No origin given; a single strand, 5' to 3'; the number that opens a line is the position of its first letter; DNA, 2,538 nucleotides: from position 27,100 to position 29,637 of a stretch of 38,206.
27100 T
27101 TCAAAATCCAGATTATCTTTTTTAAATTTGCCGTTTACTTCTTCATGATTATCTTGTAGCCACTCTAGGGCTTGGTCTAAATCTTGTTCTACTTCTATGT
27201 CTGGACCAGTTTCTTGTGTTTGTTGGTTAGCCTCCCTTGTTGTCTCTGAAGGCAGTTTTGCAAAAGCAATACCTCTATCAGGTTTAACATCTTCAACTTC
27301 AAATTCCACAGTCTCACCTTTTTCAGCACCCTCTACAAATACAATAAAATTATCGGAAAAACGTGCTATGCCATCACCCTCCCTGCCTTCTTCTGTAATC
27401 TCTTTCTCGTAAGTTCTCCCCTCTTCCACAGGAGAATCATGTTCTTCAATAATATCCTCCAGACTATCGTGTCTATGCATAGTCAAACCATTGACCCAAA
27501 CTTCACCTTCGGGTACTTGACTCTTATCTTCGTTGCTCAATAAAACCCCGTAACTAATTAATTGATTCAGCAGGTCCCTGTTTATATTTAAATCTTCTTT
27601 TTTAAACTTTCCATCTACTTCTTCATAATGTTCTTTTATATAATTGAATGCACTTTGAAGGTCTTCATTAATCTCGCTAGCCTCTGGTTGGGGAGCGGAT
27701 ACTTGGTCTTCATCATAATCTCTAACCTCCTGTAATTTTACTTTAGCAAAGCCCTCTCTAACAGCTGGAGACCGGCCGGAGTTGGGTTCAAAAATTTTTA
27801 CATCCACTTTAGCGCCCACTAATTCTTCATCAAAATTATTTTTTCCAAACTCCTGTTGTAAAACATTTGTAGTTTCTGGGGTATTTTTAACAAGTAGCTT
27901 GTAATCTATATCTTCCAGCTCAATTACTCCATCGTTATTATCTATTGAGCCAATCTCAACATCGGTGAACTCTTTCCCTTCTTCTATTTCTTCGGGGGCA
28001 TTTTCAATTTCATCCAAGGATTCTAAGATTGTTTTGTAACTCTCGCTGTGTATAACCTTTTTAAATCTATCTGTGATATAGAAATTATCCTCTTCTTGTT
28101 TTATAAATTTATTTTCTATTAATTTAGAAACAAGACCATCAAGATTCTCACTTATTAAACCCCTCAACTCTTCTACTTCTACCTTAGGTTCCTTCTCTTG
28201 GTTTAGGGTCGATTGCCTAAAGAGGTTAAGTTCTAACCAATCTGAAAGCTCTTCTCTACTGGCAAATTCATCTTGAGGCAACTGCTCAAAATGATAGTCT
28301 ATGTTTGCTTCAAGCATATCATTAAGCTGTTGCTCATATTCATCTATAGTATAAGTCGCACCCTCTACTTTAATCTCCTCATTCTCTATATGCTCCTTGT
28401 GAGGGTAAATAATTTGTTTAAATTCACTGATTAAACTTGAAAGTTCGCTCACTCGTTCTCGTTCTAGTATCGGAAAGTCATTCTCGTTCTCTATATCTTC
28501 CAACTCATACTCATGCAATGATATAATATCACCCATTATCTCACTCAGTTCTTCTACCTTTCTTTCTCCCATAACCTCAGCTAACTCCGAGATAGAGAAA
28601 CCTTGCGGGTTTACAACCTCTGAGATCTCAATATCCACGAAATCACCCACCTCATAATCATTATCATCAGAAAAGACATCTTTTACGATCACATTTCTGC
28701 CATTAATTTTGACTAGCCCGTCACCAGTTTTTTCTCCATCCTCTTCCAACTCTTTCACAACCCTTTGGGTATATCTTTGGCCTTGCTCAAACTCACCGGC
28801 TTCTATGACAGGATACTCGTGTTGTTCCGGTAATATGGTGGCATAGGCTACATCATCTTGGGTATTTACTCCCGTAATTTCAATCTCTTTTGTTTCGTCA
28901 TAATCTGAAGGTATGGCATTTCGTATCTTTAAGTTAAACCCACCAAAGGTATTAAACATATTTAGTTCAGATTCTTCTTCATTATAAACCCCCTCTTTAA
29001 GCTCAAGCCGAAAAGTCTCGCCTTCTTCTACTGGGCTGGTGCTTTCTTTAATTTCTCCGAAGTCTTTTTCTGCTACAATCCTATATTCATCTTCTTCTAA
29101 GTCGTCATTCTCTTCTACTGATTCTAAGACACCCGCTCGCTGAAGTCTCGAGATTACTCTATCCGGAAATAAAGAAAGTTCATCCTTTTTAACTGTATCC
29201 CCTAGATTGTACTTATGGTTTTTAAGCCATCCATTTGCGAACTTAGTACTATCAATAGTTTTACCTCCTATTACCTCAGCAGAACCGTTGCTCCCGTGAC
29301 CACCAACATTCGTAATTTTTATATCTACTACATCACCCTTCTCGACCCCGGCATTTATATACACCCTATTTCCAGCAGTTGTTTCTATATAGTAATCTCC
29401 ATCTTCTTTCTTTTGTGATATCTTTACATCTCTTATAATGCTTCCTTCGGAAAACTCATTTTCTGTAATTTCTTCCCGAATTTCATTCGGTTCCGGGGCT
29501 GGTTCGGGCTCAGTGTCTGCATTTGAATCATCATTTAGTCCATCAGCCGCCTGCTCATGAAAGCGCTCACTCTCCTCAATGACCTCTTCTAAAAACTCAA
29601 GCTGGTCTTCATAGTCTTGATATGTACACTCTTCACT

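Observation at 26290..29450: About seven TRAM-like beta-barrel modules, three in regular ~480-nt tandem repeats, inside a membrane-anchored giant protein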

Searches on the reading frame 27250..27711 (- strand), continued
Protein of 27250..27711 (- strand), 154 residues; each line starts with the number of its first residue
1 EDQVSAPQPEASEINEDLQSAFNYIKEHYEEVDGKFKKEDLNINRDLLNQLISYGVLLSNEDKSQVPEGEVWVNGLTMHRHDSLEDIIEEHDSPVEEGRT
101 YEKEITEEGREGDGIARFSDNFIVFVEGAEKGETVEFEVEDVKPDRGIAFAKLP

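Call 105: fold_search(model_id=the predicted structure, library=viral)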
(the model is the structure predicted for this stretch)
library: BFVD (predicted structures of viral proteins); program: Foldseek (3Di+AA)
matches with E <= 10: 436; with E <= 0.001: 1
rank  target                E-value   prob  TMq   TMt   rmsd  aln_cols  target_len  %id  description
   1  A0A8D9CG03            9.5e-04  1.00  0.34  0.15   9.7       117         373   13  30S ribosomal protein S1 [uncultured marine phage]
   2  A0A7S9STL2            1.2e-03  0.99  0.37  0.17  13.7       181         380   10  S1 motif domain-containing protein [Virus NIOZ-UU157]
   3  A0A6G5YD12            6.3e-03  0.84  0.28  0.33  19.3       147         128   12  (no name in the UniProt tables at hand)
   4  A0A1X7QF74            7.1e-03  1.00  0.32  0.16   3.0        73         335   12  (no name in the UniProt tables at hand)
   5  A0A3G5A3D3            7.6e-03  1.00  0.32  0.18   3.0        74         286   14  Putative eukaryotic translation initiation factor 2 subunit 1 [Gaeavirus sp.]
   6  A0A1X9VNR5            7.6e-03  1.00  0.31  0.49   2.3        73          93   14  S1 motif domain-containing protein [Mimivirus AB-566-O17]
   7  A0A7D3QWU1            7.6e-03  1.00  0.32  0.17   2.8        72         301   14  Translation initiation factor 2 alpha subunit [Fadolivirus FV1/VV64]
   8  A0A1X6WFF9            9.7e-03  1.00  0.31  0.16   3.3        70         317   14  (no name in the UniProt tables at hand)
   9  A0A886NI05            1.2e-02  1.00  0.29  0.16   3.5        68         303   15  (no name in the UniProt tables at hand)
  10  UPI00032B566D         1.4e-02  0.77  0.30  0.26  10.3       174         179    9  (no name look-up for this kind of identifier)
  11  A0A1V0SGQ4            1.6e-02  1.00  0.33  0.18   4.0        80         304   12  Translation initiation factor eIF-2 alpha subunit [Hokovirus HKV1]
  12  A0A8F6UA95            1.6e-02  0.92  0.33  0.30   8.3       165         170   10  RNA polymerase Rpb7-like N-terminal domain-containing protein [Rhinella marina erythrocytic-like virus]
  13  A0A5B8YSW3            1.8e-02  1.00  0.33  0.66   2.8        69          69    9  Uncharacterized protein [Chrysodeixis includens nucleopolyhedrovirus]
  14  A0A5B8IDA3            1.9e-02  0.75  0.30  0.16   8.6       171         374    9  S1 motif domain-containing protein [Mimiviridae sp. ChoanoV1]
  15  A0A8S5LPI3            2.2e-02  0.75  0.30  0.15  10.3       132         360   13  Uncharacterized protein [Myoviridae sp. ct0f722]
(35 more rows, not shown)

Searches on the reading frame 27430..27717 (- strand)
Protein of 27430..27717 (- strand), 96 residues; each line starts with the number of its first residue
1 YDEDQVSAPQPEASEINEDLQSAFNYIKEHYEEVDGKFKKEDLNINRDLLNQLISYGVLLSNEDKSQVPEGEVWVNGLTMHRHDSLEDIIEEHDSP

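Call 9: search_protein_families(library=pfam, proteins=[window:27430-27717:-], max_evalue=10)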
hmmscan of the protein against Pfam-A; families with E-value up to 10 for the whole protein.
seq(96 aa): 2 families
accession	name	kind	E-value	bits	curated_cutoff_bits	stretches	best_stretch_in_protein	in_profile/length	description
PF12161.14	HsdM_N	-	0.033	15.3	24.5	1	12-54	82-132/135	HsdM N-terminal domain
PF10303.14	DUF2408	-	0.17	12.9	25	1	18-92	39-91/130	Protein of unknown function (DUF2408)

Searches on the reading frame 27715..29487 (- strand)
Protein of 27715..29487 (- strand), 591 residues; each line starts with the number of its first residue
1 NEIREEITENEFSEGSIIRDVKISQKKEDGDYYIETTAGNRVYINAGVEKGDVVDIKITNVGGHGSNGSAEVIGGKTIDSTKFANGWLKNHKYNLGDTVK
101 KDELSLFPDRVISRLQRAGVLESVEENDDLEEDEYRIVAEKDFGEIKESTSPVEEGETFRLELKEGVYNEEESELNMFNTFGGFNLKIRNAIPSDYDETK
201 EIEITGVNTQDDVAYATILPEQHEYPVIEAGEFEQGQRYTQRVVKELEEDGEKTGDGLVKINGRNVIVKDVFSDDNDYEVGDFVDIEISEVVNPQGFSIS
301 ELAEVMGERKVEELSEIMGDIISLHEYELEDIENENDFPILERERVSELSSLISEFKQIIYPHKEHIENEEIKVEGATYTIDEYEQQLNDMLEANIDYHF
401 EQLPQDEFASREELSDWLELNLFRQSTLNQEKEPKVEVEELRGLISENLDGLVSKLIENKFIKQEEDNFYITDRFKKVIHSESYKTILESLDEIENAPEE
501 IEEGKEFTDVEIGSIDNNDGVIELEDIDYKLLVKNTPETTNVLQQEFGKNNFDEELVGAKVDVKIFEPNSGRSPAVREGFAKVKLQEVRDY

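Call 85: predict_structure(alignment_id=A7)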
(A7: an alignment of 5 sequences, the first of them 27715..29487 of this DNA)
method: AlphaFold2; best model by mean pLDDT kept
length: 591 residues; sequences in the alignment: 5
mean_pLDDT: 61.6   pTM: 0.32
mean pLDDT of the five models: 61.6, 60.4, 60.1, 57.6, 56.5
residues with pLDDT >= 90: 0; 70-90: 217; 50-70: 226; < 50: 148
segments of 3 or more residues with pLDDT < 50: 1-6, 26-28, 143-150, 292-305, 307-311, 325-342, 371-379, 403-408, 419-449, 487-500, 567-591
pLDDT, mean of each block of 10 residues (from residue 1): 42 71 56 65 65 72 69 61 75 78 74 77 83 78 44 75 71 58 71 78 80 78 53 68 79 79 71 75 75 42 46 53 46 38 53 59 55 47 62 56 51 52 34 30 38 66 73 68 52 41 67 76 64 69 69 77 56 36 38 28
secondary structure, 60 per line:
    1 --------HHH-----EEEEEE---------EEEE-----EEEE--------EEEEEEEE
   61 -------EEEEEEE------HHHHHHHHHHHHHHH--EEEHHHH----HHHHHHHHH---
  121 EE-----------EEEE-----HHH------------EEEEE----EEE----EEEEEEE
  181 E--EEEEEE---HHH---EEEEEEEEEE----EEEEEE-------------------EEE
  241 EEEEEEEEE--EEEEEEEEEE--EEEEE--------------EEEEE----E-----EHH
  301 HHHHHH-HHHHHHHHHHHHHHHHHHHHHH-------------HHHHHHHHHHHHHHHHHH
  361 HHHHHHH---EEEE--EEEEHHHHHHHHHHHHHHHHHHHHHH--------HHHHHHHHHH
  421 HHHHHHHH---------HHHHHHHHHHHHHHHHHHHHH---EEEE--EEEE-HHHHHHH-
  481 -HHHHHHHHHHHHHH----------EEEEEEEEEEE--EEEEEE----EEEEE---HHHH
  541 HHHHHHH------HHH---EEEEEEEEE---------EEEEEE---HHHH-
elements in order: E17-22 E32-35 E41-44 E53-60 E68-74 H81-95 E98-100 H101-104 H109-117 E134-137 E158-162 E167-169 E174-181 E184-189 E199-208 E213-218 E238-249 E252-261 E264-268 E283-287 H299-306 H308-329 H343-367 E371-374 E377-380 H381-402 H411-428 H438-458 E462-465 E468-471 H473-479 H482-495 E506-516 E519-524 E529-533 H537-547 E560-568 E578-583 H587-590
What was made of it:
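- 29266..29448 (-): B1, TRAM-like barrel (aa 483-543). Five strands in the AF2 model, pLDDT 56-72 (call 85).
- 29077..29247 (-): Winged-helix-like module WH2 (aa 550-606). AF2 topology H-b-H-H-b-b, pLDDT 74-83 (call 85).
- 28834..29037 (-): B2, degenerate TRAM barrel (aa 620-687). The AF2 model shows strands, pLDDT 58-80 (call 85).
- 28003..28176 (-): Helical, winged-helix-like module before B4 (aa 907-964), low confidence. The AF2 model shows helices plus a beta hairpin, but pLDDT is only 30-73 (call 85).
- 27733..27984 (-): B4, probable OB/TRAM-like barrel split by an insertion of about 25 aa (aa 971-1054). The AF2 model shows five strands plus one inserted helix, pLDDT 64-77 (call 85).
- On TRAM domain (Pfam PF01938): B1-B4 come out as 5-6 strands at pLDDT 56-80 (call 85).
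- On Winged helix-turn-helix: WH2 shows the same pattern at pLDDT 74-83 (call 85).
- Long helices lie between the modules (call 85).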

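Call 89: fold_search(model_id=the predicted structure, library=pdb)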
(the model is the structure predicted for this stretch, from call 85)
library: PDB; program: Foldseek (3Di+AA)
matches with E <= 10: 632; with E <= 0.001: 2
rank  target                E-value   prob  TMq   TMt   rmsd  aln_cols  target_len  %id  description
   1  9gut_B                5.2e-06  0.98  0.13  0.14  30.6       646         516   10  30S mRNA delivery complex (bS1 resolved) (released 2024-11-20)
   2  9guv_B                6.4e-05  0.96  0.13  0.18  16.0       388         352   13  30S mRNA delivery complex (closed-head) (released 2024-11-20)
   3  9guq_B                1.6e-03  0.96  0.09  0.27  15.1       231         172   10  30S PIC (Pre-Initiation complex) (released 2024-11-20)
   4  3go5                  2.6e-03  0.85  0.10  0.19  16.0       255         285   10  Crystal structure of a multidomain protein with nucleic acid binding domains (sp_0946) from streptococcus pneumoniae tig (released 2009-04-07)
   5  7a05_MODEL_1_A        8.1e-03  0.92  0.11  0.29  10.9       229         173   10  NMR structure of D3-D4 domains of Vibrio vulnificus ribosomal protein S1 (released 2021-06-23)
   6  7am1_B                8.1e-03  0.57  0.11  0.08  16.1       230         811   11  Structure of yeast Ssd1, a pseudonuclease (released 2021-08-11)
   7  8peg_Z                1.2e-02  0.84  0.09  0.27  13.6       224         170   10  Escherichia coli paused disome complex (queueing 70S non-rotated closed PRE state) (released 2024-03-06)
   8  2k4k_MODEL_1_A        2.5e-02  0.99  0.11  0.39   4.9        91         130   16  Solution structure of GSP13 from Bacillus subtilis (released 2009-05-12)
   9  7mjz                  2.7e-02  1.00  0.09  0.11   3.3        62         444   18  The structure of MiaB with pentasulfide bridge (released 2021-09-15)
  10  3tss                  3.0e-02  0.99  0.10  0.28   8.9        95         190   15  TOXIC SHOCK SYNDROME TOXIN-1 TETRAMUTANT, P2(1) CRYSTAL FORM (released 1997-12-24)
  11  2ij0_A                3.0e-02  0.95  0.08  0.19   6.2        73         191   15  Structural basis of T cell specificity and activation by the bacterial superantigen toxic shock syndrome toxin-1 (released 2007-02-20)
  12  7am1_A                3.2e-02  0.38  0.11  0.08  15.9       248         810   12  Structure of yeast Ssd1, a pseudonuclease (released 2021-08-11)
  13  7did_A                3.2e-02  0.12  0.11  0.10  30.3       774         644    9  Mycoplasma genitalium RNase R in complex with ribose methylated single-stranded RNA (released 2021-03-17)
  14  7dic_A                3.2e-02  0.11  0.11  0.10  30.3       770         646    9  Mycoplasma genitalium RNase R in complex with single-stranded RNA (released 2021-03-17)
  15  1yez_MODEL_1_A        3.3e-02  1.00  0.09  0.64   2.5        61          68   26  Solution structure of the conserved protein from the gene locus MM1357 of Methanosarcina mazei. Northeast Stru (released 2005-02-22)
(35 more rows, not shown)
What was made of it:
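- Closest known: Ribosomal protein bS1. Same: These are the best Foldseek matches for the aa 470-1060 array (call 89).
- Closest known: Unr/CSDE1. Same: Unr CSD7-8 appears among the weak fold matches (call 89, rank 45).
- Checked: Its best matches are bS1, S1 arrays and TRAM (calls 85, 89).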

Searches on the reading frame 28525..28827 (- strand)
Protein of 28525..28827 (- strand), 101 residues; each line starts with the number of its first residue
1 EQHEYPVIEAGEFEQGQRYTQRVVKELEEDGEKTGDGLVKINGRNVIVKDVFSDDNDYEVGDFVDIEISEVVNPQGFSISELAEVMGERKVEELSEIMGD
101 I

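Call 9: search_protein_families(library=pfam, proteins=[window:28525-28827:-], max_evalue=10)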
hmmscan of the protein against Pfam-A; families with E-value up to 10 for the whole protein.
seq(101 aa): 1 family
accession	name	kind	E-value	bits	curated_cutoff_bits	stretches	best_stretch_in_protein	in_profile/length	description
PF01938.26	TRAM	-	0.0098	16.2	21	1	28-71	13-51/61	TRAM domain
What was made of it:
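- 28600..28791 (-): B3, TRAM barrel with loop insertions (aa 702-765). Pfam TRAM 16.2 bits, below threshold (call 9).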

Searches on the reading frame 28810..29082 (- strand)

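Call 9: search_protein_families(library=pfam, proteins=[window:28810-29082:-], max_evalue=10)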
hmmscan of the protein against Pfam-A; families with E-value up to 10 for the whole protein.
seq(91 aa): 1 family
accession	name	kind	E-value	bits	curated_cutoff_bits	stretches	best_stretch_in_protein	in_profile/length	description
PF17166.9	DUF5126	-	0.11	13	27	1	33-56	5-28/104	Domain of unknown function (DUF5126)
